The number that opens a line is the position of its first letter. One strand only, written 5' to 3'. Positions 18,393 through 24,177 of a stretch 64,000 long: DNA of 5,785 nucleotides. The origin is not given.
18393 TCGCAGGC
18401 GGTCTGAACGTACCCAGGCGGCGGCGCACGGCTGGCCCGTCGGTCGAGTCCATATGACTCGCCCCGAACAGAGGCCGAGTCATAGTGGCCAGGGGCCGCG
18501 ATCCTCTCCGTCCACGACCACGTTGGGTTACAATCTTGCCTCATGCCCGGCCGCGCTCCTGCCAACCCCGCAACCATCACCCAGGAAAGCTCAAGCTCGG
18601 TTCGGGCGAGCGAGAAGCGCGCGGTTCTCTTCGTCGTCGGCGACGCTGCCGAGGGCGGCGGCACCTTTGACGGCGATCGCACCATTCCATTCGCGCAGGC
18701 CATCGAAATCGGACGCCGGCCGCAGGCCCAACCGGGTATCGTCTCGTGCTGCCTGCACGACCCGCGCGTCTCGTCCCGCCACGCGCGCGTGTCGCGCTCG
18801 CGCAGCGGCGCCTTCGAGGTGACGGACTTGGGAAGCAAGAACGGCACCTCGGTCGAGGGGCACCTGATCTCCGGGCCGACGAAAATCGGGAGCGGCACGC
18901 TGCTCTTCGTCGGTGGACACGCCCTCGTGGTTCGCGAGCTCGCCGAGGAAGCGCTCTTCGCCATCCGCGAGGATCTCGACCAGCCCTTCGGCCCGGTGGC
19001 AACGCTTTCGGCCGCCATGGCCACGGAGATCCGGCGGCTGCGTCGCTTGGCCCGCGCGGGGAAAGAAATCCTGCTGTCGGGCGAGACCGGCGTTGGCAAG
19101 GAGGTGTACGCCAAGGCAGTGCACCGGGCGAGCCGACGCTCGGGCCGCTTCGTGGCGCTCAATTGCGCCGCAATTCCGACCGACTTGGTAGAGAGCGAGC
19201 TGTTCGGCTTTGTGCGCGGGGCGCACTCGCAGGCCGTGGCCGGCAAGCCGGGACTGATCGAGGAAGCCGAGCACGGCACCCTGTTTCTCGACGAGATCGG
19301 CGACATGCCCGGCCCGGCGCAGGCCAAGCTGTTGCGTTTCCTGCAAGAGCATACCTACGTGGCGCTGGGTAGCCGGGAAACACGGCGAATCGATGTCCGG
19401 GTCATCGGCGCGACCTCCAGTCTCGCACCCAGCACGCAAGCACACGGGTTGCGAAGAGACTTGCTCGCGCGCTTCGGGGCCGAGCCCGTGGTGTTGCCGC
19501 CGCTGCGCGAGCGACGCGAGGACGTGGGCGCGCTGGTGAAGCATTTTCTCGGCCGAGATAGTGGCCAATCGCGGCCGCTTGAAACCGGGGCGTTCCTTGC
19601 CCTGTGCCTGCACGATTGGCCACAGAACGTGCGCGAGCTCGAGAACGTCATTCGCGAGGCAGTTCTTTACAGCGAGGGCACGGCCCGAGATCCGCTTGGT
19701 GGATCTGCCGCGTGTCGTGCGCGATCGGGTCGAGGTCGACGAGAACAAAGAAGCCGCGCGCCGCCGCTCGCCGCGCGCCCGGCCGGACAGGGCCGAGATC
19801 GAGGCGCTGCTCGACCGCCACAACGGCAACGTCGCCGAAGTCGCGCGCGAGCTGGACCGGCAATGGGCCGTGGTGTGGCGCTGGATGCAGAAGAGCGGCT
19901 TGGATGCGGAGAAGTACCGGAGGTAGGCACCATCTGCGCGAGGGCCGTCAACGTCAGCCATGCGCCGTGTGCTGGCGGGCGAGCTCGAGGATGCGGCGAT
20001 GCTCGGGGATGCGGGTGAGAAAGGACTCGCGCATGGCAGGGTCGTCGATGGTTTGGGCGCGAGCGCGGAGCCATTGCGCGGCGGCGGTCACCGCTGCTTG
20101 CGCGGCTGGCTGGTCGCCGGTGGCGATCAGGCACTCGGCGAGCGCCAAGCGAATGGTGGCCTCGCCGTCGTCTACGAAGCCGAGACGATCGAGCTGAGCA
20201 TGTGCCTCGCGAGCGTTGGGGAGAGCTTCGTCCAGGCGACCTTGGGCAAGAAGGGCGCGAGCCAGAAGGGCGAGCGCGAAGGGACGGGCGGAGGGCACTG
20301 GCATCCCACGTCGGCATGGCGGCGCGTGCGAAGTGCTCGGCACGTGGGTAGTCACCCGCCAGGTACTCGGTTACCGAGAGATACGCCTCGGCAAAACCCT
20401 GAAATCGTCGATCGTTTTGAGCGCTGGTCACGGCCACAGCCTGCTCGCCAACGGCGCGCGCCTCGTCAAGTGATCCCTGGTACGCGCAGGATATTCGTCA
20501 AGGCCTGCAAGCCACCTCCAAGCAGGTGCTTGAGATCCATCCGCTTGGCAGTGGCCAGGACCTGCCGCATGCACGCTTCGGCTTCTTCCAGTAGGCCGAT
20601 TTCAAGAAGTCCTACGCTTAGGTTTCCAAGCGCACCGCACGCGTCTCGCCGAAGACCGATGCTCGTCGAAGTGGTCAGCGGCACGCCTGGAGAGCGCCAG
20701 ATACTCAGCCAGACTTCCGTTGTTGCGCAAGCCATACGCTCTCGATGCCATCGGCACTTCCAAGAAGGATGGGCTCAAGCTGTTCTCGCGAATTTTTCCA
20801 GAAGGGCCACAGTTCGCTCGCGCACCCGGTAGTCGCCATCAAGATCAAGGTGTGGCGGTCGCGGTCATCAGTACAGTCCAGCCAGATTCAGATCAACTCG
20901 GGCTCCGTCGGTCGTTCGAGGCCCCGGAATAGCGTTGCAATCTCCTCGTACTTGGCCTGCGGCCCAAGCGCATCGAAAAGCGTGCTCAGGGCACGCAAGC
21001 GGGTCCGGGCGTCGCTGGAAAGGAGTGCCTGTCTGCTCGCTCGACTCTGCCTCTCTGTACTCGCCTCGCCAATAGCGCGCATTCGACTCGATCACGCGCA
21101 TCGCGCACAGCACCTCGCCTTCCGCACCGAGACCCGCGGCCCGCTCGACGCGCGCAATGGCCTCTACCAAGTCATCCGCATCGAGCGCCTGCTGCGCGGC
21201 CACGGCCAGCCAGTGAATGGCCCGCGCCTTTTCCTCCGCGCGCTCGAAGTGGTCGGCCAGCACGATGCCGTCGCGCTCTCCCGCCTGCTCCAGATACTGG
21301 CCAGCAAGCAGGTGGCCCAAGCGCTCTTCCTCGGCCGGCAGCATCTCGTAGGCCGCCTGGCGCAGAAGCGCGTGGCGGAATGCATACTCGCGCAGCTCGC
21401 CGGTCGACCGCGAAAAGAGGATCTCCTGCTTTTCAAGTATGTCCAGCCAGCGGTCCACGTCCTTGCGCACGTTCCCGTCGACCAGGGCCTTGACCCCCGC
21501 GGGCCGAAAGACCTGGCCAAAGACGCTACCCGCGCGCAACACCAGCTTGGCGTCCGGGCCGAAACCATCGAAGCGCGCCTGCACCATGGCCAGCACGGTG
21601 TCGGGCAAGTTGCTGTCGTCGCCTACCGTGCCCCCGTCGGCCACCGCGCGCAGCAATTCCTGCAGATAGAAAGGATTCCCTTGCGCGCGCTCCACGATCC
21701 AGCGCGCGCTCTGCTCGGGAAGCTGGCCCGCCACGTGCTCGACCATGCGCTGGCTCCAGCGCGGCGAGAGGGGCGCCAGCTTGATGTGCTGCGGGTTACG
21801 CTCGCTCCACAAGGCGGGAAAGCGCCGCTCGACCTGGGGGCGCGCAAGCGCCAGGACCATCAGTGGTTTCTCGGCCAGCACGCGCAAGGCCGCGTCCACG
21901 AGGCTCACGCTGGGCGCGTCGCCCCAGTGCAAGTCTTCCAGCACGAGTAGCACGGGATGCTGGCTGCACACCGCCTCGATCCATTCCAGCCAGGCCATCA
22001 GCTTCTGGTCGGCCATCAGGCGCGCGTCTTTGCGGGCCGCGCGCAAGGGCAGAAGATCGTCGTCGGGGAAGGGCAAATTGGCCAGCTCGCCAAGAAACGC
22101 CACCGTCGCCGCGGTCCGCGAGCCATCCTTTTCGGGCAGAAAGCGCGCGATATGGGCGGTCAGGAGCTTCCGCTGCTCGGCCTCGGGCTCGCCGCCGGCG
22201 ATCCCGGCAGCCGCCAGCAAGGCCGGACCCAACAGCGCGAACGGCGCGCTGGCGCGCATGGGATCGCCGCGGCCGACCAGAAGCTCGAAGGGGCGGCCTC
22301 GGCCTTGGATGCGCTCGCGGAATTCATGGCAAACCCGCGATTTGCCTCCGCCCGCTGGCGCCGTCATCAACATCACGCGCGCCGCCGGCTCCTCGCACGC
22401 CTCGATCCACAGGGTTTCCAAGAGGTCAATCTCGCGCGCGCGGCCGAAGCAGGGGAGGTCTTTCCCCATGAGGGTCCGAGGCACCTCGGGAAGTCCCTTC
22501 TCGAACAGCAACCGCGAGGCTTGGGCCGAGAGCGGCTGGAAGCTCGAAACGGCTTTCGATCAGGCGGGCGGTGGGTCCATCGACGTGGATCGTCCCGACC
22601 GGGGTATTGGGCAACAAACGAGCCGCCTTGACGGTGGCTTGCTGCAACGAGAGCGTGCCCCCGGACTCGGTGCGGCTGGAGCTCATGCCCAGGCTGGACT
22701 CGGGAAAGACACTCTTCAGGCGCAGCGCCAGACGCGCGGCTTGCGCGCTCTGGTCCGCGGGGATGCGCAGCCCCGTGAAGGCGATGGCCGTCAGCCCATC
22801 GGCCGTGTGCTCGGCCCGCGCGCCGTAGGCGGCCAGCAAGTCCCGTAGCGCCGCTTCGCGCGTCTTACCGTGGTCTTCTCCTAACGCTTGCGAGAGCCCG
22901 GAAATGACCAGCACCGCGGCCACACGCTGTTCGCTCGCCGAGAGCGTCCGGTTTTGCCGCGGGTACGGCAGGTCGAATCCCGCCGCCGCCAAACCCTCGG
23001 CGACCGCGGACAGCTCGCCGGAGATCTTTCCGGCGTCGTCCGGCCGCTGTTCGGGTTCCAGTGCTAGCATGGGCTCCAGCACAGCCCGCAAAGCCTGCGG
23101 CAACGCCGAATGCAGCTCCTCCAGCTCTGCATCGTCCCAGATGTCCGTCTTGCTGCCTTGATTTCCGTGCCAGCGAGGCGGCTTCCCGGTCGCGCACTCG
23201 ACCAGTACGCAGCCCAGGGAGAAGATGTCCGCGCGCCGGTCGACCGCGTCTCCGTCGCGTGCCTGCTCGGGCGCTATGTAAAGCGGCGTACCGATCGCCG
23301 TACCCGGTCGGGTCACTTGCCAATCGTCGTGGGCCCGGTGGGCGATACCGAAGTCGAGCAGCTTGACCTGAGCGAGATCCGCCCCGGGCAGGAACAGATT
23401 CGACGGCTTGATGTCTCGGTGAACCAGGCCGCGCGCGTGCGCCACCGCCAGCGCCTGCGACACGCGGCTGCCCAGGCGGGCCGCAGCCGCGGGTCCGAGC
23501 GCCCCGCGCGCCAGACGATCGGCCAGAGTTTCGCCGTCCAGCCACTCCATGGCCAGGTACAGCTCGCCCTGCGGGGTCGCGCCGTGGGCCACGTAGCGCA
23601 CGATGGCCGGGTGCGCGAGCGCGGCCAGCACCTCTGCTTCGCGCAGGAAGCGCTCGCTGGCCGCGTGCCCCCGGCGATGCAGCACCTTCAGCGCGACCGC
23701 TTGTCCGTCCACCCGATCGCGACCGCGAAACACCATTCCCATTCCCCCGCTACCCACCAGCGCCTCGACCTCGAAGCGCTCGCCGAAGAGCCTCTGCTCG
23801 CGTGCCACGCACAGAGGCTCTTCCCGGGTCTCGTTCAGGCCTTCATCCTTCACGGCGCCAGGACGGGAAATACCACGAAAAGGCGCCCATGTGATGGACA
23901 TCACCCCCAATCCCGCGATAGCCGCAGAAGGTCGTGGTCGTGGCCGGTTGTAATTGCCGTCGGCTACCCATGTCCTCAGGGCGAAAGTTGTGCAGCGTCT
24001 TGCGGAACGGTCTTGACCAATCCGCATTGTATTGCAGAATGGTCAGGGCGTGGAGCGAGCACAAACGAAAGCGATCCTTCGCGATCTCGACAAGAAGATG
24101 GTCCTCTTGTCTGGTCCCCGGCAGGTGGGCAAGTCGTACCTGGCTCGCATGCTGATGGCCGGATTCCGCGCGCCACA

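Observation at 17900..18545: Duplicated [palindromic enhancer - ~112 bp - sigma54 promoter] cassettes driving a 60-aa ORF and the giant toxin gene, next to a divergent FHA-type activator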

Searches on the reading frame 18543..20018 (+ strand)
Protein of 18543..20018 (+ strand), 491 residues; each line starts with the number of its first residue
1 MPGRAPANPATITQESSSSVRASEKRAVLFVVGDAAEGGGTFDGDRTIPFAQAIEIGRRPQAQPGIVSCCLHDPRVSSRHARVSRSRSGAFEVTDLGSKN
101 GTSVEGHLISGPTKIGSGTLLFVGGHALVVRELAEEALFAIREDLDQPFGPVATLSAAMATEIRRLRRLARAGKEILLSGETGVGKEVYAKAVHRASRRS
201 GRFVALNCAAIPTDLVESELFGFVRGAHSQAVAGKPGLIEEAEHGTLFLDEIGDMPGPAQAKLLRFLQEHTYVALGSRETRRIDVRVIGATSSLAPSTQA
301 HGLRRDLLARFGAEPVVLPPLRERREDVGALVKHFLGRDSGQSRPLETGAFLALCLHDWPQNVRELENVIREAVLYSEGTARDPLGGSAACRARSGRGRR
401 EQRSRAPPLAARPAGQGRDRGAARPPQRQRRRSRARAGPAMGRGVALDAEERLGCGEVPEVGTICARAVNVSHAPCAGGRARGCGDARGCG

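Call 11: search_protein_families(library=pfam, proteins=[window:18543-20018:+], max_evalue=0.01)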
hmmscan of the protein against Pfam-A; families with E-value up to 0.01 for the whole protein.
window:18543-20018:+ (491 aa): 9 families
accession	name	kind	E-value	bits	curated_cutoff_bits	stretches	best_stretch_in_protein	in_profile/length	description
PF00158.32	Sigma54_activat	-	2.3e-49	167.8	20.2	1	156-311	5-162/168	Sigma-54 interaction domain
PF25601.1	AAA_lid_14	-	8e-13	48.5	27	1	322-380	1-63/87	AAA+ ATPase lid domain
PF00498.31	FHA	-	2.8e-12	47.3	20.7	1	55-121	2-64/67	FHA domain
PF14532.12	Sigma54_activ_2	-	1.2e-10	42.2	25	1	161-321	9-138/138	Sigma-54 interaction domain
PF07728.20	AAA_5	-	0.0002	21.8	22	1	176-311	2-139/139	AAA domain (dynein-related subfamily)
PF00004.35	AAA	-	0.00032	21.6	21.2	1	176-293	1-110/131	ATPase family associated with various cellular activities (AAA)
PF16697.10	Yop-YscD_cpl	-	0.00042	21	33.2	1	54-125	19-85/94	Inner membrane component of T3SS, cytoplasmic domain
PF13191.12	AAA_16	-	0.00059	20.8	32.6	1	162-271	8-124/167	AAA ATPase domain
PF01078.27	Mg_chelatase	-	0.0012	18.7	20.3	0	234-261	97-124/207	Magnesium chelatase, subunit ChlI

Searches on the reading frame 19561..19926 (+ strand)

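Call 11: search_protein_families(library=pfam, proteins=[window:19561-19926:+], max_evalue=0.01)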
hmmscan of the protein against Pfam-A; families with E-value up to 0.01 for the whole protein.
window:19561-19926:+ (121 aa): 1 family
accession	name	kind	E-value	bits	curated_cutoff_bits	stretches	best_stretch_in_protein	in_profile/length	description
PF02954.25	HTH_8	-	0.00046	20.3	22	1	77-99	7-29/42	Bacterial regulatory protein, Fis family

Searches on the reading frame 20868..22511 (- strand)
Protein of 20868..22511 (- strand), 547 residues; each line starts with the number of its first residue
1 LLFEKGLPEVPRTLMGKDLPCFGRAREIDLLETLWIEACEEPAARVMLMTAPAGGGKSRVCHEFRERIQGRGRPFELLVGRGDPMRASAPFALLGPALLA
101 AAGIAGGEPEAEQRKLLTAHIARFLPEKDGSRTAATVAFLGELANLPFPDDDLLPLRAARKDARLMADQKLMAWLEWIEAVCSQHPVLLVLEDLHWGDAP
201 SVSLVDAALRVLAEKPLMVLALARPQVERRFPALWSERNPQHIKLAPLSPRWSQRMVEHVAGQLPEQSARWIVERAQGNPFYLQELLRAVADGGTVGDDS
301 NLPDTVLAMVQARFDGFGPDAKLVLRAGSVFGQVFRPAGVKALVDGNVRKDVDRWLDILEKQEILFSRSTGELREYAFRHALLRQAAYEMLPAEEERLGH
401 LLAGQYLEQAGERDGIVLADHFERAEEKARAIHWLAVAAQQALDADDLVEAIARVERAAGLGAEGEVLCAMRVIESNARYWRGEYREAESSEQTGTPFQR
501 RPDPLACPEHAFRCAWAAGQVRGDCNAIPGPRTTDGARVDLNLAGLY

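Call 11: search_protein_families(library=pfam, proteins=[window:20868-22511:-], max_evalue=0.01)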
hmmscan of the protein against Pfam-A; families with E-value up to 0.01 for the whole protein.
window:20868-22511:- (547 aa): 1 family
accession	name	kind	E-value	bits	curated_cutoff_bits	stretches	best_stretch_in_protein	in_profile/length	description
PF13191.12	AAA_16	-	3.5e-13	50.8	32.6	1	21-219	2-166/167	AAA ATPase domain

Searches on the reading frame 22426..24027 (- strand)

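Call 11: search_protein_families(library=pfam, proteins=[window:22426-24027:-], max_evalue=0.01)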
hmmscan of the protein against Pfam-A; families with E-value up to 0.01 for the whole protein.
window:22426-24027:- (533 aa): 4 families
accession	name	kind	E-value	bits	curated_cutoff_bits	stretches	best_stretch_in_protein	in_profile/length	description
PF00069.31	Pkinase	-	7.5e-45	153.8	31.7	1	85-329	1-252/263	Protein kinase domain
PF07714.23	PK_Tyr_Ser-Thr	-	1.2e-25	90.8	23.1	1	87-330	3-250/258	Protein tyrosine and serine/threonine kinase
PF03109.22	ABC1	-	2.2e-07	30.7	22.9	1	155-234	142-219/244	ABC1 atypical kinase-like domain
PF01636.29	APH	-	0.0012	19.1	23.2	1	113-197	25-108/239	Phosphotransferase enzyme family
